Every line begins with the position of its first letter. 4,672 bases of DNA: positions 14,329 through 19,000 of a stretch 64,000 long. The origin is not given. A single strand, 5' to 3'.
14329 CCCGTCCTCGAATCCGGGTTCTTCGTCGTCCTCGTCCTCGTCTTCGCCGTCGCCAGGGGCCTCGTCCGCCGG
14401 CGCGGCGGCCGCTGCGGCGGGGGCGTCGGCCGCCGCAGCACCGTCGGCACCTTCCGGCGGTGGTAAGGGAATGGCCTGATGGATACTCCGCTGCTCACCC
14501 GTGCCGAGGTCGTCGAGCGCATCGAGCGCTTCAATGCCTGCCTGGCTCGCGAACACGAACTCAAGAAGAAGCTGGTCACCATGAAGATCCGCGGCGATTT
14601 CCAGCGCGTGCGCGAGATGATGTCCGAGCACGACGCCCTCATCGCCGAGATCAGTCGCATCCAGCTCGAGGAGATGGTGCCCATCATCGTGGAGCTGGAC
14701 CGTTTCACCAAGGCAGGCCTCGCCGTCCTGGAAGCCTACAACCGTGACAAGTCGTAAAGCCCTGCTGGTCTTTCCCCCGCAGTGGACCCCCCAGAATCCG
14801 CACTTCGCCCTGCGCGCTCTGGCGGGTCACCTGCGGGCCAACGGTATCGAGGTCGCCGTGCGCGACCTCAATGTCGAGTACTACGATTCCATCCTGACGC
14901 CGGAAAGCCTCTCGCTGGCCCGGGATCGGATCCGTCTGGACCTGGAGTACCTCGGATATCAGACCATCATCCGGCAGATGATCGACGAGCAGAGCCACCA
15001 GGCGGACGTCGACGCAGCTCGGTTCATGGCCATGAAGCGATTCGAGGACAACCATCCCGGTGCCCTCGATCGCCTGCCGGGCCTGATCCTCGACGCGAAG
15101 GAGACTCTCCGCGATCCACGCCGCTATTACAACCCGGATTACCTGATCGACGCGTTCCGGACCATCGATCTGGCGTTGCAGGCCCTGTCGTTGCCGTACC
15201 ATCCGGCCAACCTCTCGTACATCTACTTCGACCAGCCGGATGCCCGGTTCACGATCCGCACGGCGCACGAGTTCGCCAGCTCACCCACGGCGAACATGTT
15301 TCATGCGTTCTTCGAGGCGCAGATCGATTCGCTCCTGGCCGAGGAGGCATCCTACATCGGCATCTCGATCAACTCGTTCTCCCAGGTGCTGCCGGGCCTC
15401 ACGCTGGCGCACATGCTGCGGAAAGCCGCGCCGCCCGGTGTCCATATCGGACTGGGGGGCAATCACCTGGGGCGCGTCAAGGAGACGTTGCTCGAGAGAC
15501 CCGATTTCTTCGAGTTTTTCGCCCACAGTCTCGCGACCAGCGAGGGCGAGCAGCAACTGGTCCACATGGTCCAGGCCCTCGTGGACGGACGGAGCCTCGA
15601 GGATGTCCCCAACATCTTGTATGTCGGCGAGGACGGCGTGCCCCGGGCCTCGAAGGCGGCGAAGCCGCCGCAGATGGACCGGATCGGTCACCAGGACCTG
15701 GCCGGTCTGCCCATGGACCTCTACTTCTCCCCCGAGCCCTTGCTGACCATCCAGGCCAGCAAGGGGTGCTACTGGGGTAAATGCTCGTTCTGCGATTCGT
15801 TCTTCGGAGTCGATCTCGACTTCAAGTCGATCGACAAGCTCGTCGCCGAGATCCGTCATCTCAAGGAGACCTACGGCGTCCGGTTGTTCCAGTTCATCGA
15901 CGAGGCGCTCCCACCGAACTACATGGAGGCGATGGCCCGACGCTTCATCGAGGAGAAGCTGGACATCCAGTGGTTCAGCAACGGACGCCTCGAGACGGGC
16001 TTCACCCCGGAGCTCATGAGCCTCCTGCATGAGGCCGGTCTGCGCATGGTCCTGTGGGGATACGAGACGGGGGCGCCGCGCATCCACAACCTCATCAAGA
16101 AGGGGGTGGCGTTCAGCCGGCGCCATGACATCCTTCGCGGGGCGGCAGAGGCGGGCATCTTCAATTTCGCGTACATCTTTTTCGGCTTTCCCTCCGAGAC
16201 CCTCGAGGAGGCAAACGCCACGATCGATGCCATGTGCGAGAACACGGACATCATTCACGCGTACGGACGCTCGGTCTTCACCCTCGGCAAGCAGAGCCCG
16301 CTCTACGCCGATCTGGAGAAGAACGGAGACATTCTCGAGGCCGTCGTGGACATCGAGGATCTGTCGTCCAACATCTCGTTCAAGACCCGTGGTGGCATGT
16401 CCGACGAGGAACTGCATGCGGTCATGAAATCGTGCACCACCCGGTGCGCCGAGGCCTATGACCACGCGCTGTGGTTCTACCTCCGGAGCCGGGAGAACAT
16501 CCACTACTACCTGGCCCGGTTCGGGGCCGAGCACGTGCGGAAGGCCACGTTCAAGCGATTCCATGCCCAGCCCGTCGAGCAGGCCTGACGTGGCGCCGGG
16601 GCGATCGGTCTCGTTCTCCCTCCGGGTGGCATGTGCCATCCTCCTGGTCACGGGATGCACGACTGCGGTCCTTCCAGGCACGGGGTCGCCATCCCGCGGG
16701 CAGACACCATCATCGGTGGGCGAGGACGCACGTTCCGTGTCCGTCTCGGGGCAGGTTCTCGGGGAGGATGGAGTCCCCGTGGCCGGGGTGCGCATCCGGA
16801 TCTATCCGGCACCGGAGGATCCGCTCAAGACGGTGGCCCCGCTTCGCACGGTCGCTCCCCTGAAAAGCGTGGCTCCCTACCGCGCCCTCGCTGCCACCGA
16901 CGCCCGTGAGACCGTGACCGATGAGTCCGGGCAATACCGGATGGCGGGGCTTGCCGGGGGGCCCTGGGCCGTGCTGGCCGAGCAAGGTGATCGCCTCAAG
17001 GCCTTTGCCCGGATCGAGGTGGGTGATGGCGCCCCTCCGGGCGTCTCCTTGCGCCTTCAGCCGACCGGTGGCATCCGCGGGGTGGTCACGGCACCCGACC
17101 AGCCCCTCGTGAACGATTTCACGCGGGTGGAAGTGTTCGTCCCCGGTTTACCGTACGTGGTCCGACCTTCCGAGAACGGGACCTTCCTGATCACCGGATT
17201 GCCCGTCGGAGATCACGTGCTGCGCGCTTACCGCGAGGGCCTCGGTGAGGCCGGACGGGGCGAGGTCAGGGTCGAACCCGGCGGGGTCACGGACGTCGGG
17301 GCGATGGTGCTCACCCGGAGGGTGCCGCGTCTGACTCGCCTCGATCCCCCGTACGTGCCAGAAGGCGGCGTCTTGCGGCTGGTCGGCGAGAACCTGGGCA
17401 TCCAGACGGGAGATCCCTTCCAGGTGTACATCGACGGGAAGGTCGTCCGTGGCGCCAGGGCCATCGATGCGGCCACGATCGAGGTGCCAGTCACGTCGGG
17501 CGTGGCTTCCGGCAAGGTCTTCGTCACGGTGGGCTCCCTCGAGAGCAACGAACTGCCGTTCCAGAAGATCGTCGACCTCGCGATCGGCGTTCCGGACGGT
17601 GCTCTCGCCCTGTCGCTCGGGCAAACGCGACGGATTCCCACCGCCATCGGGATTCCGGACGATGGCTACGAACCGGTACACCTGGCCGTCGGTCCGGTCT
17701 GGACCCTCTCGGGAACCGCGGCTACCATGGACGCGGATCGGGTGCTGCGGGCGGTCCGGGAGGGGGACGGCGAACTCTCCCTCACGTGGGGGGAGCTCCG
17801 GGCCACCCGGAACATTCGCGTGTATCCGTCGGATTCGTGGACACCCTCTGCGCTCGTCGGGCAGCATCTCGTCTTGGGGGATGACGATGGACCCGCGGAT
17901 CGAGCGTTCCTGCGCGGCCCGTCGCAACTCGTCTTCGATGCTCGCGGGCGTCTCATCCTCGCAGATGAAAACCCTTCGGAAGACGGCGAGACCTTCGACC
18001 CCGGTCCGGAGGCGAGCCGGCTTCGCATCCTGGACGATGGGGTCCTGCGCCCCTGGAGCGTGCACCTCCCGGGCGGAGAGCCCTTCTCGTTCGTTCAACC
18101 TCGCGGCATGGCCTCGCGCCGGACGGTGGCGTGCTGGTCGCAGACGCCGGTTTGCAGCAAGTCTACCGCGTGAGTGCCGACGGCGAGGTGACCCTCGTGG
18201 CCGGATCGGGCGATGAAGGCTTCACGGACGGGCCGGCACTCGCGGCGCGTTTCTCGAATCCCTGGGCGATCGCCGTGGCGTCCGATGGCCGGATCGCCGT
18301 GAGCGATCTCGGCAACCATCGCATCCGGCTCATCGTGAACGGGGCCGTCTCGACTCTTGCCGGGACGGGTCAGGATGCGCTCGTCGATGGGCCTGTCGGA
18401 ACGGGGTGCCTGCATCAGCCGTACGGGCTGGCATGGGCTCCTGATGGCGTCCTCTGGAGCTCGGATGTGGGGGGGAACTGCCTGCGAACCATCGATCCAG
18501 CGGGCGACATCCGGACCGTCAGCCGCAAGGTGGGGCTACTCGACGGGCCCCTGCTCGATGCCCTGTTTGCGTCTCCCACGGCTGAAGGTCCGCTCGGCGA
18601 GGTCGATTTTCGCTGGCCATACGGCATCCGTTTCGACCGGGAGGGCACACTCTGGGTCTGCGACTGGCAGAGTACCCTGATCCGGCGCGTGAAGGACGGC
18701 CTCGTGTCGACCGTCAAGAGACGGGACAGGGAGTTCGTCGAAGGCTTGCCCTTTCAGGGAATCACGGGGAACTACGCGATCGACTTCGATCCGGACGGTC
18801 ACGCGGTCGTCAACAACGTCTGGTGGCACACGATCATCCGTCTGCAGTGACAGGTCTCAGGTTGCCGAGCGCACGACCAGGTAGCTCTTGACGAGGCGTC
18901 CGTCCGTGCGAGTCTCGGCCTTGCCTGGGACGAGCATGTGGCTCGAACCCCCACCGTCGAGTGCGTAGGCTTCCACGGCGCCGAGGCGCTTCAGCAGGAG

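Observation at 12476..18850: Uncharacterised five-gene operon next to tRNA-Pro/Gly: cytoplasmic YD-repeat protein, two unknown proteins, B12-radical SAM enzyme and TIG/NHL lipoprotein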

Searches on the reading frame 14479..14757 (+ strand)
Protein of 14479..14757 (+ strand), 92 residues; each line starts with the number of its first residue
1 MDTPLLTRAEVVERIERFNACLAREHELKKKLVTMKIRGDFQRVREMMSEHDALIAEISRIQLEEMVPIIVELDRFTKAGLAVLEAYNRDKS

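Call 6: search_protein_families(library=pfam, proteins=[window:14479-14757:+], max_evalue=0.1)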
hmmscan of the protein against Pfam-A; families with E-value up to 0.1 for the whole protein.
window:14479-14757:+ (92 aa): 1 family
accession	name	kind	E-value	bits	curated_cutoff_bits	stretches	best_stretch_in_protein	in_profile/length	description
PF20503.3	DUF6730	-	0.0018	19.6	27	1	12-66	12-66/82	Family of unknown function (DUF6730)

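Call 7: search_protein_families(library=ncbifam, proteins=[window:14479-14757:+], max_evalue=0.1)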
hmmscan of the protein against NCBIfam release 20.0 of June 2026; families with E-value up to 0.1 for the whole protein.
window:14479-14757:+ (92 aa): 2 families
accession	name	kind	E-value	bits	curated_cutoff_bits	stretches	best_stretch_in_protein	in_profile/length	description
NF045808.1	PT-DNA_restrict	exception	0.018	14.2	180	1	21-86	91-157/284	phosphorothioated DNA-binding restriction endonuclease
NF003965.0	PRK05457.1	equivalog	0.087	12.2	245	1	5-62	227-282/285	protease HtpX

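Call 84: search_solved_structures(query=A5, max_evalue=10)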
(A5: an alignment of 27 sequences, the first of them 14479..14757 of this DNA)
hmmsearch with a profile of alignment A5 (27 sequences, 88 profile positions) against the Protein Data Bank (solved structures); distinct sequences matched with E-value up to 10: 13.
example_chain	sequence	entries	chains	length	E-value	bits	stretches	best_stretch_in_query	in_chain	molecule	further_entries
5myj_B1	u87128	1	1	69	0.035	17.4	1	15-58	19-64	50S ribosomal protein L29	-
8cws_B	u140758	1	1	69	0.04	17.2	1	12-60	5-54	F4132-2 Chain B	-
6o8w_Z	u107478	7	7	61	0.059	16.7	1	15-56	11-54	50S ribosomal protein L29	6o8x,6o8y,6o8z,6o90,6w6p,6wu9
7nhk_1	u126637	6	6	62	0.066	16.5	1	6-56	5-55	50S ribosomal protein L29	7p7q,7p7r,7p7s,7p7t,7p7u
8cwy_B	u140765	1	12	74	0.079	16.3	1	9-61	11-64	T32-15-2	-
6tmt_A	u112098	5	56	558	0.2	15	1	19-64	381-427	Putative GroEL-like chaperonine protein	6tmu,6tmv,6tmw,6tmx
2jxp_A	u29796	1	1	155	0.68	13.3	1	3-67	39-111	Putative lipoprotein B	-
8s89_A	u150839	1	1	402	0.77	13.1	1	13-71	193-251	DE NOVO PROTEIN P400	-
3f2b_A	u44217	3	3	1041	1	12.7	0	4-48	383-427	DNA-directed DNA polymerase III alpha chain | GEOBACILLUS KAUSTOPHILUS DNA POLC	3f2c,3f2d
9goa_A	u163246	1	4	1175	2.3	11.6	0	27-81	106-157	Alpha-latrotoxin-Lt1a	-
9oqa_A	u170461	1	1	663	3.1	11.2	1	2-60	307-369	Autotransporter domain-containing protein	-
5lec_A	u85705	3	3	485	3.2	11.1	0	19-44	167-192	DDD_D12_12_D12_12_D12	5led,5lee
5j0k_A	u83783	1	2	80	3.2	11.1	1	9-61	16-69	designed protein 2L4HC2_23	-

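Call 85: search_protein_families(library=pfam, alignment_id=A5, max_evalue=0.1)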
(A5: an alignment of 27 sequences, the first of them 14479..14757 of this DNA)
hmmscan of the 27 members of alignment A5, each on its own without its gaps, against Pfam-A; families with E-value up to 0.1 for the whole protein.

A. member 1, window:14479-14757:+ (92 aa): 1 family
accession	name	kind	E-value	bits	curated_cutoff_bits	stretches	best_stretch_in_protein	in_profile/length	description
PF20503.3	DUF6730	-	0.0018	19.6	27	1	12-66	12-66/82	Family of unknown function (DUF6730)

B. families by the number of members that match (of 27 scanned): 27 families (the first 25 are shown)
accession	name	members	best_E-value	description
PF20503.3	DUF6730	2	0.0018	Family of unknown function (DUF6730)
PF15450.11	CCDC154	2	0.0026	Coiled-coil domain-containing protein 154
PF15676.10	S6OS1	2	0.0041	Six6 opposite strand transcript 1 family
PF10198.14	Ada3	2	0.012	Histone acetyltransferases subunit 3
PF21524.3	SAMD1_WH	2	0.027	SAM domain-containing protein 1, WH domain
PF22128.2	Alp7A_like_C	1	0.0053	Alp7A C-terminal domain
PF13610.12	DDE_Tnp_IS240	1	0.0071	DDE domain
PF17190.9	RecG_N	1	0.013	RecG N-terminal helical domain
PF25703.1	AcrF31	1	0.013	Anti-CRISPR protein F31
PF09762.14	CCDC93_CC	1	0.019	CCDC93 coiled-coil domain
PF23594.1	RPN11_C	1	0.022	26S proteasome regulatory subunit RPN11 C-terminal domain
PF20977.2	GatF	1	0.024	Glutamyl-tRNA(Gln) amidotransferase subunit F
PF09548.15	Spore_III_AB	1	0.026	Stage III sporulation protein AB (spore_III_AB)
PF24620.1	DUF7625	1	0.031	Domain of unknown function (DUF7625)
PF07183.16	DUF1403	1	0.043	Protein of unknown function (DUF1403)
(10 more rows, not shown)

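Call 97: search_protein_families(library=padloc, proteins=[window:14479-14757:+], max_evalue=0.01)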
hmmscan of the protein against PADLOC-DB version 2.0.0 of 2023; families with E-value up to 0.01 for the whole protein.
window:14479-14757:+ (92 aa): 0 families

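Call 106: search_protein_families(library=phrogs, proteins=[window:14479-14757:+], max_evalue=0.001)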
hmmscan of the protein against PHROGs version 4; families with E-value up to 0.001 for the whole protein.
window:14479-14757:+ (92 aa): 0 families

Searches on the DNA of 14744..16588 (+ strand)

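Call 91: search_rna_families(sources=[L009, L010, L027, L059, L030, L011], threshold=gathering)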
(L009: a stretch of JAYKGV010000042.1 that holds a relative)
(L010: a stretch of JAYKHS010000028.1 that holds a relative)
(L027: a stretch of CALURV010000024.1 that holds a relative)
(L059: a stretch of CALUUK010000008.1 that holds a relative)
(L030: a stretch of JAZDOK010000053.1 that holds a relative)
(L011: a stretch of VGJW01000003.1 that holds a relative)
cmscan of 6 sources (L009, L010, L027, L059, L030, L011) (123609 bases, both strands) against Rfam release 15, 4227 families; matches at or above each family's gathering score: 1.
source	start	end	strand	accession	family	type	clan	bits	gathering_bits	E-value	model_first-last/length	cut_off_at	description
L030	5748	5870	+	RF00174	Cobalamin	Cis-reg; riboswitch;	CL00101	84.1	31.5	5.6e-19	45-169/189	no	Cobalamin riboswitch aptamer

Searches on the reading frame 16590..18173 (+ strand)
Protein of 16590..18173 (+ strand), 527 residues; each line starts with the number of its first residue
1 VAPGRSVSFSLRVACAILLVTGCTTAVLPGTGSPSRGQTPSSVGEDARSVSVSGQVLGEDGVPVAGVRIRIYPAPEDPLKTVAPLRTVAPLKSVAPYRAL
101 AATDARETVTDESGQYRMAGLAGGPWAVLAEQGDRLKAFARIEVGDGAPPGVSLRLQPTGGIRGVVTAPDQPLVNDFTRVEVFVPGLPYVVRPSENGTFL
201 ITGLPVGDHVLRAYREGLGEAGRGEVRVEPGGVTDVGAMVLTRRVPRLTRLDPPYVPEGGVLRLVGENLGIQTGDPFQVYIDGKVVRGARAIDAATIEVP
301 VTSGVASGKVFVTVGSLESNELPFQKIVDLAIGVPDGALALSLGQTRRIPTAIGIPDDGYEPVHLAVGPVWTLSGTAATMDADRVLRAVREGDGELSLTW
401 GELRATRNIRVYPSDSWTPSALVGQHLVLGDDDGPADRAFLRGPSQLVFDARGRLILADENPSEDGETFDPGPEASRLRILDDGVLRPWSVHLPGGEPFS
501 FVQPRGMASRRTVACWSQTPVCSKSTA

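Call 6: search_protein_families(library=pfam, proteins=[window:16590-18173:+], max_evalue=0.1)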
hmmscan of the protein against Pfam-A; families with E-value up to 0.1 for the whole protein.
window:16590-18173:+ (527 aa): 4 families
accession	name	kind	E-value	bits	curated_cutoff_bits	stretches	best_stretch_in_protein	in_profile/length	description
PF13620.12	CarboxypepD_reg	-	2.4e-14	53.9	32.3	2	51-156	1-81/82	Carboxypeptidase regulatory-like domain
PF00775.27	Dioxygenase_C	-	0.013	15.3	27.3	1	48-130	28-100/182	Dioxygenase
PF13715.12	CarbopepD_reg_2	-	0.042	14.3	32.2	0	178-213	15-50/88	CarboxypepD_reg-like domain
PF23193.1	NOMO_3rd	-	0.072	13.6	27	0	104-133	58-87/120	NOMO third transthyretin-like domain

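Call 7: search_protein_families(library=ncbifam, proteins=[window:16590-18173:+], max_evalue=0.1)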
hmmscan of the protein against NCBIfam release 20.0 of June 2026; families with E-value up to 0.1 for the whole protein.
window:16590-18173:+ (527 aa): 0 families

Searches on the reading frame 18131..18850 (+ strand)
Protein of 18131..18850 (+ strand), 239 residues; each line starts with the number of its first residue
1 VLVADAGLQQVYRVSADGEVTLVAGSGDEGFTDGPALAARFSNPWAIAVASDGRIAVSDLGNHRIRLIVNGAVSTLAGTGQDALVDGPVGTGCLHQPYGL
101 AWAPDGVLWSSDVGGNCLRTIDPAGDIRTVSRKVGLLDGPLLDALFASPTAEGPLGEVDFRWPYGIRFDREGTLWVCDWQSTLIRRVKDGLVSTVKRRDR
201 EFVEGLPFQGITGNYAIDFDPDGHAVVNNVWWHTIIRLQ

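Call 6: search_protein_families(library=pfam, proteins=[window:18131-18850:+], max_evalue=0.1)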
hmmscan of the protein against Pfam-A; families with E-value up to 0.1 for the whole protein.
window:18131-18850:+ (239 aa): 5 families
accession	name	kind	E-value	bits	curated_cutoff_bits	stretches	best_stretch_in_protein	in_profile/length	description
PF01436.27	NHL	-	1.6e-10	40.9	20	1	41-66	1-26/28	NHL repeat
PF25021.1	TEN_NHL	-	5.8e-10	39.1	27.1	1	9-68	285-356/357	Teneurin NHL domain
PF24684.1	Vgb_lyase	-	5.6e-06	25.8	50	1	95-128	97-130/290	Virginiamycin B lyase family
PF08450.18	SGL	-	0.0016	18.5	26.3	1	49-188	93-211/246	SMP-30/Gluconolactonase/LRE-like region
PF07494.17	Reg_prop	-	0.027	15.1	20.4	0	164-178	8-22/24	Two component regulator propeller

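Call 7: search_protein_families(library=ncbifam, proteins=[window:18131-18850:+], max_evalue=0.1)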
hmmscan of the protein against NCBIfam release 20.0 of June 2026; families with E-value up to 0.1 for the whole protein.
window:18131-18850:+ (239 aa): 4 families
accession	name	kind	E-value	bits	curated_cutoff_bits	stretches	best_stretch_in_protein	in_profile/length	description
NF033206.1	ScyE_fam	subfamily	6.4e-08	32.5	80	1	2-60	153-224/333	ScyD/ScyE family protein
NF035926.1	scyF_NHL_VPEP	equivalog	0.00074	18.7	350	0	154-188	145-179/376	scytonemin biosynthesis PEP-CTERM protein ScyF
NF000022.1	stregra_B_VgbA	exception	0.039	13.1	600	0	96-129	100-133/299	streptogramin B lyase Vgb(A)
TIGR03606.1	non_repeat_PQQ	subfamily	0.09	11.6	434.55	0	91-128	26-64/454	glucose/sorbosone family PQQ-dependent dehydrogenase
